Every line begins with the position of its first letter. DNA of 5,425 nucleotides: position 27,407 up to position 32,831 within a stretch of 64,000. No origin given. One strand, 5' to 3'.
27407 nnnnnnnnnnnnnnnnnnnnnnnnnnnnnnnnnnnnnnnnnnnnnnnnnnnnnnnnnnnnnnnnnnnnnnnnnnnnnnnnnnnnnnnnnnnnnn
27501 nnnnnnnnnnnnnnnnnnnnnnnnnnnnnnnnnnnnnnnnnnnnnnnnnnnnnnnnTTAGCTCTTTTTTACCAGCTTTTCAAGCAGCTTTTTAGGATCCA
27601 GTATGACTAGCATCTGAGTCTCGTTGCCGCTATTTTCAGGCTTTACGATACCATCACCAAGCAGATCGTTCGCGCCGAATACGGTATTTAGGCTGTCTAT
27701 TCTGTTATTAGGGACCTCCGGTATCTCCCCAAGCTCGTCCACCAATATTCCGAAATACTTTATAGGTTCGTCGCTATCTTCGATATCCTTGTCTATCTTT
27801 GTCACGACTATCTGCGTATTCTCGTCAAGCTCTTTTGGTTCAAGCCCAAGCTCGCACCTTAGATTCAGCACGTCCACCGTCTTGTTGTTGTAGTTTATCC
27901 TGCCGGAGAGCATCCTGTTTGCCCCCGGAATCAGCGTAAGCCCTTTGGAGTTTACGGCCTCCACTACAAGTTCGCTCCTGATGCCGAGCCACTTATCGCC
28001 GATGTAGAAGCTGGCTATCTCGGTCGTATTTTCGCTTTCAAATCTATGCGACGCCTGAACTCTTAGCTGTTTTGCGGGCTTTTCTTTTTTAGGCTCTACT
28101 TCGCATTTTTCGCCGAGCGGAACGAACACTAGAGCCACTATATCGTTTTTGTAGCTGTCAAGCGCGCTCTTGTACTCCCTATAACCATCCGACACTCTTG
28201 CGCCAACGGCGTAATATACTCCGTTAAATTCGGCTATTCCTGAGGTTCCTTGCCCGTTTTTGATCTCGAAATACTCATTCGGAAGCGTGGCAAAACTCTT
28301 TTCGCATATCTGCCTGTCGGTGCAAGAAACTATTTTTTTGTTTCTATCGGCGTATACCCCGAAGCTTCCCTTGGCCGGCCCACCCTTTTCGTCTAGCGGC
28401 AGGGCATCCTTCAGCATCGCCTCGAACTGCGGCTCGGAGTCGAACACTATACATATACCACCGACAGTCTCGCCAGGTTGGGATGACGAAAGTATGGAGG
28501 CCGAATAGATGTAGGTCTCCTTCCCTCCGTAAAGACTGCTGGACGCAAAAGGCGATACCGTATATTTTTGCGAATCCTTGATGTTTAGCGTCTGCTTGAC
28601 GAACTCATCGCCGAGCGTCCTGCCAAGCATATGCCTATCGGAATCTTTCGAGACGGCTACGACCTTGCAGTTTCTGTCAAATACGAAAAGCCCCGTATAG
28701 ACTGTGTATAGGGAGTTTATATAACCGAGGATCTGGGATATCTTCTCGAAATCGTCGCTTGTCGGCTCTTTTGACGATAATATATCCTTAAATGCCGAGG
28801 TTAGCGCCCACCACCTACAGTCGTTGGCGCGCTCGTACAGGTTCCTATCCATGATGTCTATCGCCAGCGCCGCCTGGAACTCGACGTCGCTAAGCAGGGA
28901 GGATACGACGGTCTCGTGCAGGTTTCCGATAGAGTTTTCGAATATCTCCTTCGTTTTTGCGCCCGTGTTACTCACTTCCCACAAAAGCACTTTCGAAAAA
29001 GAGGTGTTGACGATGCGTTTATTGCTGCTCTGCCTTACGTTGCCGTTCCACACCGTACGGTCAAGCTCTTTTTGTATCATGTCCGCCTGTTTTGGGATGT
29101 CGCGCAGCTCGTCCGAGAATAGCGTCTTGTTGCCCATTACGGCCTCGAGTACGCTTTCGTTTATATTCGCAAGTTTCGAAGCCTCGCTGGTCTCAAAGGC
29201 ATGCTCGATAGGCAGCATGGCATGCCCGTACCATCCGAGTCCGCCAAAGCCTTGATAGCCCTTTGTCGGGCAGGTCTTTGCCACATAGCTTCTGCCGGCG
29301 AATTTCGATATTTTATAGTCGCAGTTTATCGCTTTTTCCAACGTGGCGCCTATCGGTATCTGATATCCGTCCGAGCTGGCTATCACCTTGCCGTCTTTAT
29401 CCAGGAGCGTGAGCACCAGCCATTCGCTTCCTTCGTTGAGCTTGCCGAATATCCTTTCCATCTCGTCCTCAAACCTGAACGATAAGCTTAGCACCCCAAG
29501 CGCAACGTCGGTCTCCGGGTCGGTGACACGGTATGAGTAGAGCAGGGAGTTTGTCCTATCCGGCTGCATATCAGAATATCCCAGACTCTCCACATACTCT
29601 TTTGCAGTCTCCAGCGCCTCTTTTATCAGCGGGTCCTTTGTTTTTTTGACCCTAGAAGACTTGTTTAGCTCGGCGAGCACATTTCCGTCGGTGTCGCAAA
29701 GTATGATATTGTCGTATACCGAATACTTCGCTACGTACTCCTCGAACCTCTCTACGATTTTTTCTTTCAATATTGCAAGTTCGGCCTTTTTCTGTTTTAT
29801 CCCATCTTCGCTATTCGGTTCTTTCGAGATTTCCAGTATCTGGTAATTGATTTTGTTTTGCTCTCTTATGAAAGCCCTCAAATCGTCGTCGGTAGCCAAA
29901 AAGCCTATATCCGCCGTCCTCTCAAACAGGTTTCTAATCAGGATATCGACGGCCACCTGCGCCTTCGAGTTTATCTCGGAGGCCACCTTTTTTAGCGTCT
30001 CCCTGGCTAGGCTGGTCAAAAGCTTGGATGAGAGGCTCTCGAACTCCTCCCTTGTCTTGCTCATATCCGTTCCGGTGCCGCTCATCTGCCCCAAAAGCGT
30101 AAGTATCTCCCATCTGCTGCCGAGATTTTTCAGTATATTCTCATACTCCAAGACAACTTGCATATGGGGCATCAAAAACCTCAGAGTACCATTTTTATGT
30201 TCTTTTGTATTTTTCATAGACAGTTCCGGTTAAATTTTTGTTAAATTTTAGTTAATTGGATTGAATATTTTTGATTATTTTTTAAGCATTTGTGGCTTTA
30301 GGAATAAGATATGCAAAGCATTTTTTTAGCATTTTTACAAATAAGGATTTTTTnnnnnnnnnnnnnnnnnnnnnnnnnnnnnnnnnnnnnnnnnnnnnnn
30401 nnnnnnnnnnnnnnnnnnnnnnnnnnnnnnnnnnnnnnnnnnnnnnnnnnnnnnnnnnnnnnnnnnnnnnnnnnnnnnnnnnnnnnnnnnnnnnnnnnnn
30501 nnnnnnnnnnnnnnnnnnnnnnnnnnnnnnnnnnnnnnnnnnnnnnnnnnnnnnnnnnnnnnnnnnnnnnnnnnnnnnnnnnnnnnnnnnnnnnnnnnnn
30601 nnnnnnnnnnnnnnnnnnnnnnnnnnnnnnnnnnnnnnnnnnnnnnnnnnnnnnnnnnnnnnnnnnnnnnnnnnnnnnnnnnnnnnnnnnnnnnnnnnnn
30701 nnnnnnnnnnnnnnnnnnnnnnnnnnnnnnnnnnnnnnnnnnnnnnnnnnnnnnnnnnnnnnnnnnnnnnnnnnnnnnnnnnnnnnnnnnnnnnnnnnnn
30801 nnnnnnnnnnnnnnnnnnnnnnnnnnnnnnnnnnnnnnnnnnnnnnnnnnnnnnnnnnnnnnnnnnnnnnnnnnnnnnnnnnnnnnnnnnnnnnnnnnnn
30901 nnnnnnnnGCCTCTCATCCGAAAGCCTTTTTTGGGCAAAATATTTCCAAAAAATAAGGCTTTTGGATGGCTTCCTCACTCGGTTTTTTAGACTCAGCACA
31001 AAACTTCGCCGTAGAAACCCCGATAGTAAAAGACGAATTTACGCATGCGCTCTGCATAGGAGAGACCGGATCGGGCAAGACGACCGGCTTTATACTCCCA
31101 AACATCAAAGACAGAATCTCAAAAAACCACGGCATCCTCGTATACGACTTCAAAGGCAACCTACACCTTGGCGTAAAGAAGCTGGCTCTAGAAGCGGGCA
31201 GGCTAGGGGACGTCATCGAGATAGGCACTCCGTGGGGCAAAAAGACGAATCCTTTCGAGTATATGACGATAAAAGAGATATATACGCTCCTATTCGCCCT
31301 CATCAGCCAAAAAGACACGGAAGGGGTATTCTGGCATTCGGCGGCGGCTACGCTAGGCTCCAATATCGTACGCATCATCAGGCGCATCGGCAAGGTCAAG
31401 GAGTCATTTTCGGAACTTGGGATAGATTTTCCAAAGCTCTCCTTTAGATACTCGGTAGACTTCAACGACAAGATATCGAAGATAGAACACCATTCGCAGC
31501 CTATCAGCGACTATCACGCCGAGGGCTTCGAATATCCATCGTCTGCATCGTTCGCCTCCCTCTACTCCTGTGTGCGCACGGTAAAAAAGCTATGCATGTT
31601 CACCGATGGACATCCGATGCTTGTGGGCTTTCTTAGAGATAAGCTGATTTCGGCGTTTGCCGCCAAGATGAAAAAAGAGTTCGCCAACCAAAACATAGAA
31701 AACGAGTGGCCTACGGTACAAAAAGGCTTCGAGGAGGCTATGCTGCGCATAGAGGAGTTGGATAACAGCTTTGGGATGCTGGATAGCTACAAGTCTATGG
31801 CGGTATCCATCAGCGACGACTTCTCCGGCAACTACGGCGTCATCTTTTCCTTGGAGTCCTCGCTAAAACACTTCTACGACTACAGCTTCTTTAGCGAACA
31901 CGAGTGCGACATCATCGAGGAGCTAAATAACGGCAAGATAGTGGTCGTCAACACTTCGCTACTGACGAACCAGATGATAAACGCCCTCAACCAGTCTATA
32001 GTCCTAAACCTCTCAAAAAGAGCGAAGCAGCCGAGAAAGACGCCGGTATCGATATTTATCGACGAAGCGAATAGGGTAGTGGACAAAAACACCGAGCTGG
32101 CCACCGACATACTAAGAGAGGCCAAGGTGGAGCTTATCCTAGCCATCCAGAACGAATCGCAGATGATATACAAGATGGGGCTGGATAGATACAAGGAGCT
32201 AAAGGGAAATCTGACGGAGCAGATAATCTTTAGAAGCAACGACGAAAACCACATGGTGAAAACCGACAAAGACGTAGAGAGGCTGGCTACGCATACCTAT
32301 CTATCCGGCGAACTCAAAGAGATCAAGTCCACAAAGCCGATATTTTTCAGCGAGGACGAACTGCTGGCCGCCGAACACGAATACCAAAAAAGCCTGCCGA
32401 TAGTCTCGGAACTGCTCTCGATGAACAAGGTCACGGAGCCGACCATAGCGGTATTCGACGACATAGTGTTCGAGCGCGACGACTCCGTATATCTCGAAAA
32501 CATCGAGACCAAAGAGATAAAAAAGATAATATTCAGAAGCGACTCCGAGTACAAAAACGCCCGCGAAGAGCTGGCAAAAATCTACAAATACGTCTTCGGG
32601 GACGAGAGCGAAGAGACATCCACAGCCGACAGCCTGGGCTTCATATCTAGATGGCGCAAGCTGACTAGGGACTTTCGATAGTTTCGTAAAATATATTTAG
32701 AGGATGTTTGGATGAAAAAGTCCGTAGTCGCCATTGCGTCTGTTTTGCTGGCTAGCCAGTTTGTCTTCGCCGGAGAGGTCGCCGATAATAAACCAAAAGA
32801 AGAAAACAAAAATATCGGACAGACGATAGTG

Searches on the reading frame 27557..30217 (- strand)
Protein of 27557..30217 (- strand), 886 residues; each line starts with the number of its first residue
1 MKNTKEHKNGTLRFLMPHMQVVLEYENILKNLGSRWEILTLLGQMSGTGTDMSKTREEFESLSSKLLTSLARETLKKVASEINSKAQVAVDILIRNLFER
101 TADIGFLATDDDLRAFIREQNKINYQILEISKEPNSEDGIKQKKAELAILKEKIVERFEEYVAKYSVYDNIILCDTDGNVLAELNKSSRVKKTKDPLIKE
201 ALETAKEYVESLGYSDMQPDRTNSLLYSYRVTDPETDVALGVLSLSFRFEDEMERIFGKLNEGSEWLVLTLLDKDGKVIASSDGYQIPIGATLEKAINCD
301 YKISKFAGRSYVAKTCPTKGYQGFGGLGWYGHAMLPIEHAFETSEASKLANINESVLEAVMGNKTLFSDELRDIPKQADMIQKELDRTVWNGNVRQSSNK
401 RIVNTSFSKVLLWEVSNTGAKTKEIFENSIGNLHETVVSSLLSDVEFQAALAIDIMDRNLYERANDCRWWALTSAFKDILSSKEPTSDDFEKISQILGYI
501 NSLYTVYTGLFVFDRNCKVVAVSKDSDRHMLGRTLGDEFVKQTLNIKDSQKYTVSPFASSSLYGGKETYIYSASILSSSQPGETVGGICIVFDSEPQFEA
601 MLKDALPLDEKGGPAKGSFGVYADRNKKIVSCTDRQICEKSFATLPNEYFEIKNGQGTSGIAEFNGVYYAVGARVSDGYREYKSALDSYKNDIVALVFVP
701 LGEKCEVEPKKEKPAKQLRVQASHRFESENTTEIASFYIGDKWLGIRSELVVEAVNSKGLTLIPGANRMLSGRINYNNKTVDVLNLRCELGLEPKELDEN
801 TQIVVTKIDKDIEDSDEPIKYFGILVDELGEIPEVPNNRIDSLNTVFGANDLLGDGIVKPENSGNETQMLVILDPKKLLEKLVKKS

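Call 52: list_cluster_members(proteins=[window:27557-30217:-, window:53175-55670:-, window:43137-44228:-, window:41004-41906:-, window:30966-32681:+, window:59424-61040:+])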
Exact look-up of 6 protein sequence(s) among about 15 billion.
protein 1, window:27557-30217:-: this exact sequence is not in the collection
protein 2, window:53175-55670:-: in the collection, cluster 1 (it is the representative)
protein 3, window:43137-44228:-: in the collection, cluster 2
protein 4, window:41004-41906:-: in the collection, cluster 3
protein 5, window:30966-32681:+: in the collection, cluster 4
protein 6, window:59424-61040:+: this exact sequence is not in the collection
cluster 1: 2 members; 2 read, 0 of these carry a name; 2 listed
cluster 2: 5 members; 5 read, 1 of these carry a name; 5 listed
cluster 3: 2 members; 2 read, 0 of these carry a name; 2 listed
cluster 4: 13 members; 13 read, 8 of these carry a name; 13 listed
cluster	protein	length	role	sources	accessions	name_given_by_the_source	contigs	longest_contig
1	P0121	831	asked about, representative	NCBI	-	-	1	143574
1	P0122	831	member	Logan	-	-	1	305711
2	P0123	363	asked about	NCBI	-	-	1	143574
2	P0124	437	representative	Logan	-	-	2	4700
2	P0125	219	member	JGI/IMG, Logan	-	tryptophan synthase beta chain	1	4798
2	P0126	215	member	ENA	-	-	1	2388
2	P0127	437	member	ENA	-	-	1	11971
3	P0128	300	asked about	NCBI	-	-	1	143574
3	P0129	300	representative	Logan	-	-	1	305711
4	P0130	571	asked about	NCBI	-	-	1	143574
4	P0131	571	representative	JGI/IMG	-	hypothetical protein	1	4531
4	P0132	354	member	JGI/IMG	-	hypothetical protein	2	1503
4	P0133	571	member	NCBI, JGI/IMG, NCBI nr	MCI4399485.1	MAG: type IV secretory system conjugative DNA transfer family protein [Campylobacteraceae ... | hypothetical protein | type IV secretory system conjugative DNA transfer family protein [Campylobacteraceae ...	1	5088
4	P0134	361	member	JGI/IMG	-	hypothetical protein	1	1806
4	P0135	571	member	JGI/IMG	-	hypothetical protein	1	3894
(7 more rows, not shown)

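Call 67: search_protein_families(library=pfam, proteins=[window:27557-30217:-])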
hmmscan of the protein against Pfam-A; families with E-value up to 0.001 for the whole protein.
window:27557-30217:- (886 aa): 3 families
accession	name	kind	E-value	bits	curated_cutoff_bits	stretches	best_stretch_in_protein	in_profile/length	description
PF01584.24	CheW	-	2.5e-16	60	23.5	1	735-881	3-136/138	CheW-like domain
PF02743.24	dCache_1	-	1.2e-07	31.9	45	1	142-330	57-236/240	Cache domain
PF23846.1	Cache_WalK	-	3.5e-06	27.8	27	0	507-590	14-90/92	WalK sensor protein kinase Chache domain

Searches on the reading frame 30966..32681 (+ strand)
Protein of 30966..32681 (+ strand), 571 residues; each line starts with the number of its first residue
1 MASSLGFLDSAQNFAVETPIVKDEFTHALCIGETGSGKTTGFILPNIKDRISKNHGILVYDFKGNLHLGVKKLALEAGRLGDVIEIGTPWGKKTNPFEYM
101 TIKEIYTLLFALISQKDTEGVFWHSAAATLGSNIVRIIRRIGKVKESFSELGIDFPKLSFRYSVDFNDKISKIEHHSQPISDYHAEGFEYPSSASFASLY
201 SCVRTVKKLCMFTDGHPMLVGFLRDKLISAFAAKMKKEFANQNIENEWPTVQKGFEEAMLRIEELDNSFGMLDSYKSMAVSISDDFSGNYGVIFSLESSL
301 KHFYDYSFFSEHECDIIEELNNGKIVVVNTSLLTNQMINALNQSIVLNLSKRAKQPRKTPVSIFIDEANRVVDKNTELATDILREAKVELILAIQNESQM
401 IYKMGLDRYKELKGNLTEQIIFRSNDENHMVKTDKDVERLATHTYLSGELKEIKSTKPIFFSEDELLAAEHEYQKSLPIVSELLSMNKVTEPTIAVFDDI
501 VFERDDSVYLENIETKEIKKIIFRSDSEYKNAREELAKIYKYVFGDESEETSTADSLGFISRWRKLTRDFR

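Call 67: search_protein_families(library=pfam, proteins=[window:30966-32681:+])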
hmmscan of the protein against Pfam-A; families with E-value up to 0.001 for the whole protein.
window:30966-32681:+ (571 aa): 3 families
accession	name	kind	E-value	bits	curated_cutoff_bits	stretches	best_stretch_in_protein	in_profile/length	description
PF02534.20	T4SS-DNA_transf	-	4.1e-11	42.8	20.1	1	22-103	40-120/468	Type IV secretory system Conjugative DNA transfer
PF12696.13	TraG-D_C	-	1.1e-06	29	22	1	360-428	1-70/126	TraM recognition site of TraD and TraG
PF10412.15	TrwB_AAD_bind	-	0.0002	20.8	20.5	0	22-66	12-55/387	Type IV secretion-system coupling protein DNA-binding domain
